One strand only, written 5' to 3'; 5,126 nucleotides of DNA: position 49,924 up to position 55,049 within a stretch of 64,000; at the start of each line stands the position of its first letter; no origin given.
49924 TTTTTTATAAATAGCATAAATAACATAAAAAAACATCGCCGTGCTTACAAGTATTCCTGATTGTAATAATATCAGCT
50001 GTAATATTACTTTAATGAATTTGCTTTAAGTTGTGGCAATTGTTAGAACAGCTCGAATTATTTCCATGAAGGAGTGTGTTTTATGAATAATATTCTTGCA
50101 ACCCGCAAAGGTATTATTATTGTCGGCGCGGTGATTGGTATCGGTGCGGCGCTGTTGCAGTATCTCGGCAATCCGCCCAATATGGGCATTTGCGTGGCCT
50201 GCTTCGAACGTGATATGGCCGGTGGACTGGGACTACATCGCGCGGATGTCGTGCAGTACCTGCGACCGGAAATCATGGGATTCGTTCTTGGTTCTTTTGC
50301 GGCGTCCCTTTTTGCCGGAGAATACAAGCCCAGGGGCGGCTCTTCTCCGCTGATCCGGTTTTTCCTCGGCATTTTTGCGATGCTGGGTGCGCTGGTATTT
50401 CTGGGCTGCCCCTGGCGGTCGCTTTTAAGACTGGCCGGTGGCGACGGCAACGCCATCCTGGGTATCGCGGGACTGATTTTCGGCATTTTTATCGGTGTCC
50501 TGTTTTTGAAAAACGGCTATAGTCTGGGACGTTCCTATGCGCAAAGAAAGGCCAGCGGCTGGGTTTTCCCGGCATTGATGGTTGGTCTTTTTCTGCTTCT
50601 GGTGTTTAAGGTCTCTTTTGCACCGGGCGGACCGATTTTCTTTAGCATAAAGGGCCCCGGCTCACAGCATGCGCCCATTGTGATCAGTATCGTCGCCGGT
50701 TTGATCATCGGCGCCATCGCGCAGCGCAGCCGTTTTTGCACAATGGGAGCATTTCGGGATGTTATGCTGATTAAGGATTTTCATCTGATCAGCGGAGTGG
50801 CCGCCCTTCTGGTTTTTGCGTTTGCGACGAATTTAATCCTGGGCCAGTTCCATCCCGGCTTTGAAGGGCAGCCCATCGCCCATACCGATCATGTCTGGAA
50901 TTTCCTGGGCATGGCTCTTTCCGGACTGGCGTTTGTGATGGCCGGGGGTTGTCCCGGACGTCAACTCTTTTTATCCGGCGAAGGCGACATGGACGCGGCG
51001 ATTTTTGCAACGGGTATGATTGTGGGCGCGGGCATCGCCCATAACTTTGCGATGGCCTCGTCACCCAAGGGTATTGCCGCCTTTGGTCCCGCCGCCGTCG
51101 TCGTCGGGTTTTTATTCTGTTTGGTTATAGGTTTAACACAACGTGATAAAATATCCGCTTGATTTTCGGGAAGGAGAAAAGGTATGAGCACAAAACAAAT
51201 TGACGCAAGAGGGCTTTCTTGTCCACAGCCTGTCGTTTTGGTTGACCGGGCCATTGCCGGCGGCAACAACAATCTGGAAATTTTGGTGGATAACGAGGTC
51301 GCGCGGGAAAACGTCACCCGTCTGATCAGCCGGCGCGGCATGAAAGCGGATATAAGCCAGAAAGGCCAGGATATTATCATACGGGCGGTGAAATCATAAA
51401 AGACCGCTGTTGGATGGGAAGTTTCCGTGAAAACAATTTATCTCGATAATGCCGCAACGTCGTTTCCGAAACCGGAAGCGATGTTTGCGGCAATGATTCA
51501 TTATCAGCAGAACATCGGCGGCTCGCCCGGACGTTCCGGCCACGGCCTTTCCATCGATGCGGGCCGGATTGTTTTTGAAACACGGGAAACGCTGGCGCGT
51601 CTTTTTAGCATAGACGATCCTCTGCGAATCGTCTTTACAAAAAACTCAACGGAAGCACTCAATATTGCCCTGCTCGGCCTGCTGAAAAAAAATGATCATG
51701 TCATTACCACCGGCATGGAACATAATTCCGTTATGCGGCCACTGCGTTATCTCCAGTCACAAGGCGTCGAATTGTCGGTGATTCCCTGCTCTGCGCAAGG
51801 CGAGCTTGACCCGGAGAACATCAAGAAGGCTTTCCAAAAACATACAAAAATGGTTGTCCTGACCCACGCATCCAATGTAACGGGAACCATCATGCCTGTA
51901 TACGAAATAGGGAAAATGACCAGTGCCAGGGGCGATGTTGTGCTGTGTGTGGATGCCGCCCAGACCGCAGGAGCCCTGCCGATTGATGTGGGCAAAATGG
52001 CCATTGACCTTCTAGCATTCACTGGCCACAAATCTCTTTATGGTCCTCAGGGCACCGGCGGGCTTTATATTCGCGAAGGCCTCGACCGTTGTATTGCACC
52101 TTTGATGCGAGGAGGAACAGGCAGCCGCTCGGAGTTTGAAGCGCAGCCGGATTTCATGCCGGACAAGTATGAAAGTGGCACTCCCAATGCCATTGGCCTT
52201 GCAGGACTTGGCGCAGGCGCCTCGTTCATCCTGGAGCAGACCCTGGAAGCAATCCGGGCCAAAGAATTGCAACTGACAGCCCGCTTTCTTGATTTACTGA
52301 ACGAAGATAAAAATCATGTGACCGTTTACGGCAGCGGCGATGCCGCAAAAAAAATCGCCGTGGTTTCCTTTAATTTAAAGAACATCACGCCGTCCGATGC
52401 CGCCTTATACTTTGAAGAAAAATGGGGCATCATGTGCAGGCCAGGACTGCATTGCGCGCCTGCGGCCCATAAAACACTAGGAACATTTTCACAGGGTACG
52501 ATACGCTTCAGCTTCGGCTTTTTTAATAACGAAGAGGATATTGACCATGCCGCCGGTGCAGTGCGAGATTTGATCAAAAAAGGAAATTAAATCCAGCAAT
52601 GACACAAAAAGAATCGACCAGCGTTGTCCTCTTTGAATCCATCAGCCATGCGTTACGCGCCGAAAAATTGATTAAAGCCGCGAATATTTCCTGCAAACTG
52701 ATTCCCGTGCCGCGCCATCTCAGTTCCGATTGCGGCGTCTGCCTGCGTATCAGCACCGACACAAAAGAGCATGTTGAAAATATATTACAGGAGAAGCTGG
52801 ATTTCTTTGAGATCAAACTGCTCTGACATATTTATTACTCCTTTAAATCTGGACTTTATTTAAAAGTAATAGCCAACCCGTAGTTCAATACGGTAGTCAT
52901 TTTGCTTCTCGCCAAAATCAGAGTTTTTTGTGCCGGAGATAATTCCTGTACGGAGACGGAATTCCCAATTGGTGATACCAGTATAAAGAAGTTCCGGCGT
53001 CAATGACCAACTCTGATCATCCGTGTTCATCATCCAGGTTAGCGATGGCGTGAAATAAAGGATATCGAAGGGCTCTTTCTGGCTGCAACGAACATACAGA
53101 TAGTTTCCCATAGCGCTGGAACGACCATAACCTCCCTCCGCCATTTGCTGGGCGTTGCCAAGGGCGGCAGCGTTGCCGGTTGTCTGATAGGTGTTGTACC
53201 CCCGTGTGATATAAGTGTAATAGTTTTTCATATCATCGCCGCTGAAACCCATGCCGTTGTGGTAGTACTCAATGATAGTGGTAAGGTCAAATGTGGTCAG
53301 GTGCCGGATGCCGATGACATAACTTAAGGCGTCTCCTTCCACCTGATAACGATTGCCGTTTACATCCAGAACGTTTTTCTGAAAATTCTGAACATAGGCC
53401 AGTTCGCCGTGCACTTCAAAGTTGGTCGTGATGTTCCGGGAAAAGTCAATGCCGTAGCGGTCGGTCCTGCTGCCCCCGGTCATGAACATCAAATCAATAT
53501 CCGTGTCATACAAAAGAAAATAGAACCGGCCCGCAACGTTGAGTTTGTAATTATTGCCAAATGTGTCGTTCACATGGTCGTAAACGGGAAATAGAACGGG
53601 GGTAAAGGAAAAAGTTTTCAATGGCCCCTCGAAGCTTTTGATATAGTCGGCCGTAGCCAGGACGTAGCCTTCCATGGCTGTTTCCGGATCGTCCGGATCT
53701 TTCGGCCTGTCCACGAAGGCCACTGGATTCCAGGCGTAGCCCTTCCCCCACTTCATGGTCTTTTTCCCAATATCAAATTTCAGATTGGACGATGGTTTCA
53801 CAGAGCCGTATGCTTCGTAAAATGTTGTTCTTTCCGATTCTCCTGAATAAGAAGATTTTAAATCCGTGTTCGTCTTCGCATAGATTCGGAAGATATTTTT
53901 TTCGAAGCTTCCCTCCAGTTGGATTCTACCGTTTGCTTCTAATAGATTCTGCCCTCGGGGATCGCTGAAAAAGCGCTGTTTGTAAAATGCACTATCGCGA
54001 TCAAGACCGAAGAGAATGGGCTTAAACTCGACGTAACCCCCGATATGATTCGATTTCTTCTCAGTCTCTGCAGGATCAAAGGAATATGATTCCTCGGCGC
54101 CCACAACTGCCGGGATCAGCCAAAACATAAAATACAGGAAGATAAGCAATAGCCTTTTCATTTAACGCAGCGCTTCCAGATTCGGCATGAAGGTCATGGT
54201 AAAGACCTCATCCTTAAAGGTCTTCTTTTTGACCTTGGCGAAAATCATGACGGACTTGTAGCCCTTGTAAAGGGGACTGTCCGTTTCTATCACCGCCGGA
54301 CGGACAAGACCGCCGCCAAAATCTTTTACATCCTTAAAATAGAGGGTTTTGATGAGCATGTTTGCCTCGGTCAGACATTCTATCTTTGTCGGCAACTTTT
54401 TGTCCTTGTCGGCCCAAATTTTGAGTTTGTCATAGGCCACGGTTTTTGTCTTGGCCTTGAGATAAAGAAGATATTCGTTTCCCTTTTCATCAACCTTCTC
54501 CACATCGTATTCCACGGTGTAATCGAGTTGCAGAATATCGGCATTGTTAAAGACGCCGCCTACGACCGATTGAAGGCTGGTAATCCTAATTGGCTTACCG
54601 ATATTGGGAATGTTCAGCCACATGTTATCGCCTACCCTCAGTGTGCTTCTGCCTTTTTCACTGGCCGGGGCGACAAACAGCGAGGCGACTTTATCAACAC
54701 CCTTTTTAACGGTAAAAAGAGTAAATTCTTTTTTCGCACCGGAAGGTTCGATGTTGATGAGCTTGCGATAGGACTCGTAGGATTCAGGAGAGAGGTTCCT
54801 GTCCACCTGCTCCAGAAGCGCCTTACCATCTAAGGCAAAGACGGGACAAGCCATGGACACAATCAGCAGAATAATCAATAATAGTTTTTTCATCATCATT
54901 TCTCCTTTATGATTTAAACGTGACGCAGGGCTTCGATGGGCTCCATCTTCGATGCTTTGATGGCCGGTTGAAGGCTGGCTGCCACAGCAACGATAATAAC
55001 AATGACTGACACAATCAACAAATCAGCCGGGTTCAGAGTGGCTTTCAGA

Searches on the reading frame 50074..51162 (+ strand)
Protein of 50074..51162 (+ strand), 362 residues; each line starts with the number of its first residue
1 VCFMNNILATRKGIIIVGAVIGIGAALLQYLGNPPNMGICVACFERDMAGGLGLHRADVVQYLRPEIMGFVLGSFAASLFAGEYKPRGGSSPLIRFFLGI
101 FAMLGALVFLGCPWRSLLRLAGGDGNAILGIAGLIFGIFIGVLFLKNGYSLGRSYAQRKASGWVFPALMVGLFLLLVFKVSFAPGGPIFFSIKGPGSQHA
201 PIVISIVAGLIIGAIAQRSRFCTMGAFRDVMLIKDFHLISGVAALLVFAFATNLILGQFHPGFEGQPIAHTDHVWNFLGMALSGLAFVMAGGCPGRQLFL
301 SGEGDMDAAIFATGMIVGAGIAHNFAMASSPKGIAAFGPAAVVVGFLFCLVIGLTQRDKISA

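Call 4: search_protein_families(library=pfam, proteins=[window:50074-51162:+], max_evalue=0.01)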
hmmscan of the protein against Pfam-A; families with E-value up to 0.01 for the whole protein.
window:50074-51162:+ (362 aa): 2 families
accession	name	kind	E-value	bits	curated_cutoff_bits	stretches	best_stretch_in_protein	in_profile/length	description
PF04143.19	Sulf_transp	-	2.3e-10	41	27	1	218-330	1-111/310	Sulphur transport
PF00146.26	NADHdh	-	0.0037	17.1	27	1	159-289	62-183/298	NADH dehydrogenase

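Call 37: search_protein_families(library=ncbifam, proteins=[window:50074-51162:+], max_evalue=0.00001)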
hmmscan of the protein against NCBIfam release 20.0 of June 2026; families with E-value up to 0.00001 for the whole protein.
window:50074-51162:+ (362 aa): 3 families
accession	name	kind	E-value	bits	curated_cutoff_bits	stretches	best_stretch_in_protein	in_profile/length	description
TIGR04112.1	seleno_YedE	equivalog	3.5e-151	503.1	200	1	14-353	2-336/337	YedE family putative selenium transporter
NF052577.1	ThSTportTsuASprch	equivalog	1.5e-10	41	400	1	204-313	4-111/330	thiosulfate transporter TsuA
NF041049.1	thio_trans_TsuA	exception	1.9e-07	30.5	645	1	202-320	4-120/348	thiosulfate utilization transporter TsuA/YeeE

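Call 44: find_related_loci(query=window:50074-51162:+, collection=genome_contigs, flank=10000)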
Query window:50074-51162:+ (362 aa) in genome_contigs; peptide patterns used: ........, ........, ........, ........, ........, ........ (x = any residue, [..] = any of these).
275 stretches matched a pattern; 149 encode a relative of the query (tblastn E <= 1e-3); the best 80 are kept; 80 distinct loci.
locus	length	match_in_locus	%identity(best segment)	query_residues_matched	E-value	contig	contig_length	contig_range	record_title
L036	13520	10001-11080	90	3-362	0e+0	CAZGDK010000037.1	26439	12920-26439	MAG TPA_asm: uncultured Smithella sp. isolate SRP263991_co7_550 genome assembly, contig: NODE_2645_length_26439_cov_12.5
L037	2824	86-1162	86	4-362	0e+0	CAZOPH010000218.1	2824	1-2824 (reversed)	MAG TPA_asm: uncultured Smithella sp. isolate SRP263991_co5_124 genome assembly, contig: NODE_74718_length_2824_cov_18.4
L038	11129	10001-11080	88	3-362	0e+0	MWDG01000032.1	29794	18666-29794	MAG: Deltaproteobacteria bacterium ADurb.Bin151 BWX99_contig000032, whole genome shotgun sequence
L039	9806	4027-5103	86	4-362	0e+0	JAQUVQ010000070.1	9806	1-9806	MAG: Smithellaceae bacterium isolate STD2_170 NODE_27614_length_9806_cov_9.388573_Sandtown_D2, whole genome shotgun sequ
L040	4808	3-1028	90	21-362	0e+0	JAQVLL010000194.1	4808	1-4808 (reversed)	MAG: Smithellaceae bacterium isolate STF1_109 NODE_72489_length_4808_cov_2.618671_Sandtown_F1, whole genome shotgun sequ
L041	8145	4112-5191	90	3-362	0e+0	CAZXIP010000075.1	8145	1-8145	MAG TPA_asm: uncultured Smithella sp. isolate SRP192927_co7_691 genome assembly, contig: NODE_19189_length_8145_cov_18.8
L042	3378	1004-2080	83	4-362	0e+0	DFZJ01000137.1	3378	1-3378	MAG TPA_asm: Syntrophaceae bacterium UBA4059 UBA4059_contig_19398, whole genome shotgun sequence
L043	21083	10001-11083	84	2-362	0e+0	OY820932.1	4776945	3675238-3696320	MAG: Smithellaceae bacterium isolate 90efb5c7-b315-4df1-98b9-9b59cc098579 genome assembly, chromosome: 1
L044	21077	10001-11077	85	4-362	0e+0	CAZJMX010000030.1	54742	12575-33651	MAG TPA_asm: uncultured Smithella sp. isolate SRP302447_co2_430 genome assembly, contig: NODE_1713_length_54742_cov_18.5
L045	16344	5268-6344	87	3-361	0e+0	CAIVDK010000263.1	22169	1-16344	MAG: uncultured delta proteobacterium isolate Loclat_bin-13126 genome assembly, contig: bin-13126:263/473, whole genome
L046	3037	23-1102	87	3-362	0e+0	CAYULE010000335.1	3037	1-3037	MAG TPA_asm: uncultured Smithella sp. isolate binchicken_co269_68 genome assembly, contig: NODE_34417_length_3037_cov_12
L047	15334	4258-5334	84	4-362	0e+0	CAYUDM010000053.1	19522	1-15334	MAG TPA_asm: uncultured Smithella sp. isolate binchicken_co42_513 genome assembly, contig: NODE_3620_length_19522_cov_6.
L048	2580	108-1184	87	4-362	0e+0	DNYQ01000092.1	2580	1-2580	MAG TPA_asm: Syntrophaceae bacterium isolate UBA8930 contig_13523, whole genome shotgun sequence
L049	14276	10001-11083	82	2-362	0e+0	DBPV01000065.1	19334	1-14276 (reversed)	MAG TPA_asm: Syntrophaceae bacterium UBA1411 UBA1411_contig_34639, whole genome shotgun sequence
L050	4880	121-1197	86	4-362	0e+0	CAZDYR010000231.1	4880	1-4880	MAG TPA_asm: uncultured Smithella sp. isolate binchicken_co269_128 genome assembly, contig: NODE_18401_length_4880_cov_6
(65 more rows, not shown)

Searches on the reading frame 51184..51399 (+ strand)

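Call 37: search_protein_families(library=ncbifam, proteins=[window:51184-51399:+], max_evalue=0.00001)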
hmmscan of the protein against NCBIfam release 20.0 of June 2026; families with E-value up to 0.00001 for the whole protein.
window:51184-51399:+ (71 aa): 1 family
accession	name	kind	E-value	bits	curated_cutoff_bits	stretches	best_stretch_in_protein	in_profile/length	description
TIGR03527.1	selenium_YedF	equivalog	3.4e-15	56.4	110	1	6-70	1-67/194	sulfurtransferase-like selenium metabolism protein YedF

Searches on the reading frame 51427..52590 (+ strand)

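Call 4: search_protein_families(library=pfam, proteins=[window:51427-52590:+], max_evalue=0.01)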
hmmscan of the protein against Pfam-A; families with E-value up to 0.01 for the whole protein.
window:51427-52590:+ (387 aa): 7 families
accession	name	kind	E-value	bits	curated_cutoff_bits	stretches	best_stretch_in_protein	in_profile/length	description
PF00266.25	Aminotran_5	-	3.6e-90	303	21.5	1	4-373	1-369/371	Aminotransferase class-V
PF01041.23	DegT_DnrJ_EryC1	-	3.6e-09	36.7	19.8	1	70-213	44-183/360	DegT/DnrJ/EryC1/StrS aminotransferase family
PF01053.26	Cys_Met_Meta_PP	-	2.8e-07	29.9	27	1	67-184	69-181/381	Cys/Met metabolism PLP-dependent enzyme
PF00155.27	Aminotran_1_2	-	4.1e-07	29.9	19.7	1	51-178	46-187/361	Aminotransferase class I and II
PF01212.27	Beta_elim_lyase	-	8.4e-07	29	27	1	52-190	37-185/288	Beta-eliminating lyase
PF06838.17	Met_gamma_lyase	-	0.00058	19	24.2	1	37-150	48-166/405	Methionine gamma-lyase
PF02780.25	Transketolase_C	-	0.0038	17.6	25.9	1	92-153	14-75/124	Transketolase, C-terminal domain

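Call 37: search_protein_families(library=ncbifam, proteins=[window:51427-52590:+], max_evalue=0.00001)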
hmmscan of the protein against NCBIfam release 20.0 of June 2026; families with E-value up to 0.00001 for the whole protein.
window:51427-52590:+ (387 aa): 30 families (the best 25 are shown)
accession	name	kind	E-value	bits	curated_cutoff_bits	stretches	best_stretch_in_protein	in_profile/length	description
TIGR01977.1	am_tr_V_EF2568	hypoth_equivalog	4.3e-144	480.2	377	1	4-381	1-375/376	cysteine desulfurase family protein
NF040779.1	Sec_lyase_SclA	exception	2.7e-118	395.1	525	1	4-383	1-377/378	selenocysteine lyase SclA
TIGR01979.1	sufS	subfamily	4.2e-76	256.4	475.1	1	3-382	19-398/403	SufS family cysteine desulfurase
TIGR03402.1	FeS_nifS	equivalog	4.3e-57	193.6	530.75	1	4-385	1-372/379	cysteine desulfurase NifS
NF041166.1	f2_encap_cargo1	exception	1.6e-52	179.5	800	1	3-381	246-622/623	family 2A encapsulin nanocompartment cargo protein cysteine desulfurase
NF006791.0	PRK09295.1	equivalog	3.3e-49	168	661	1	4-379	25-398/406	cysteine desulfurase SufS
TIGR03235.1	DNA_S_dndA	equivalog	7.3e-49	166.9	480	1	5-324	1-307/353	cysteine desulfurase DndA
NF010611.0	PRK14012.1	equivalog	1.2e-46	159.4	548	1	3-316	6-308/406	IscS subfamily cysteine desulfurase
TIGR02006.1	IscS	equivalog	9.8e-46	156.5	643.2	1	3-385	4-377/402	IscS subfamily cysteine desulfurase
TIGR03392.1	FeS_syn_CsdA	equivalog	3.1e-45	155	493.6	1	2-380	16-390/398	cysteine desulfurase CsdA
NF008126.0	PRK10874.1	equivalog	1.7e-44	152.6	607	1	2-380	19-393/401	cysteine desulfurase CsdA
TIGR01976.1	am_tr_V_VC1184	hypoth_equivalog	2.7e-36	125.7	352.35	1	3-377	19-399/401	cysteine desulfurase-like protein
TIGR03403.1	nifS_epsilon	equivalog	3.5e-36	124.8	587.7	1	4-375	1-365/382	NifS family cysteine desulfurase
NF002806.0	PRK02948.1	subfamily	3.4e-35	121.7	304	1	4-383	2-372/381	IscS subfamily cysteine desulfurase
TIGR04343.1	egtE_PLP_lyase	equivalog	9.7e-20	70.7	400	1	3-280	14-276/370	ergothioneine biosynthesis PLP-dependent enzyme EgtE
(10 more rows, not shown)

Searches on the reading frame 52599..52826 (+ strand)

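Call 4: search_protein_families(library=pfam, proteins=[window:52599-52826:+], max_evalue=0.01)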
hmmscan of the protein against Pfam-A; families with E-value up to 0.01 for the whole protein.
window:52599-52826:+ (75 aa): 1 family
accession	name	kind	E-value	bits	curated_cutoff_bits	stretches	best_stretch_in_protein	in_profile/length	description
PF11823.13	Se_S_carrier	-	1.2e-21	76.4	25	1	9-66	3-60/69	Putative Se/S carrier protein-like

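Call 37: search_protein_families(library=ncbifam, proteins=[window:52599-52826:+], max_evalue=0.00001)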
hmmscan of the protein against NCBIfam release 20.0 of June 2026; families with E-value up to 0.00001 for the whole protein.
window:52599-52826:+ (75 aa): 0 families

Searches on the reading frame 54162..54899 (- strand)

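Call 37: search_protein_families(library=ncbifam, proteins=[window:54162-54899:-], max_evalue=0.00001)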
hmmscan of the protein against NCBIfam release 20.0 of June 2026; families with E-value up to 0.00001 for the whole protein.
window:54162-54899:- (245 aa): 1 family
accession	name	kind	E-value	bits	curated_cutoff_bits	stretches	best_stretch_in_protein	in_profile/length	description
NF053579.1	LolA3_fam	equivalog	2.9e-06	27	83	0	128-192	122-185/232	LolA3 family protein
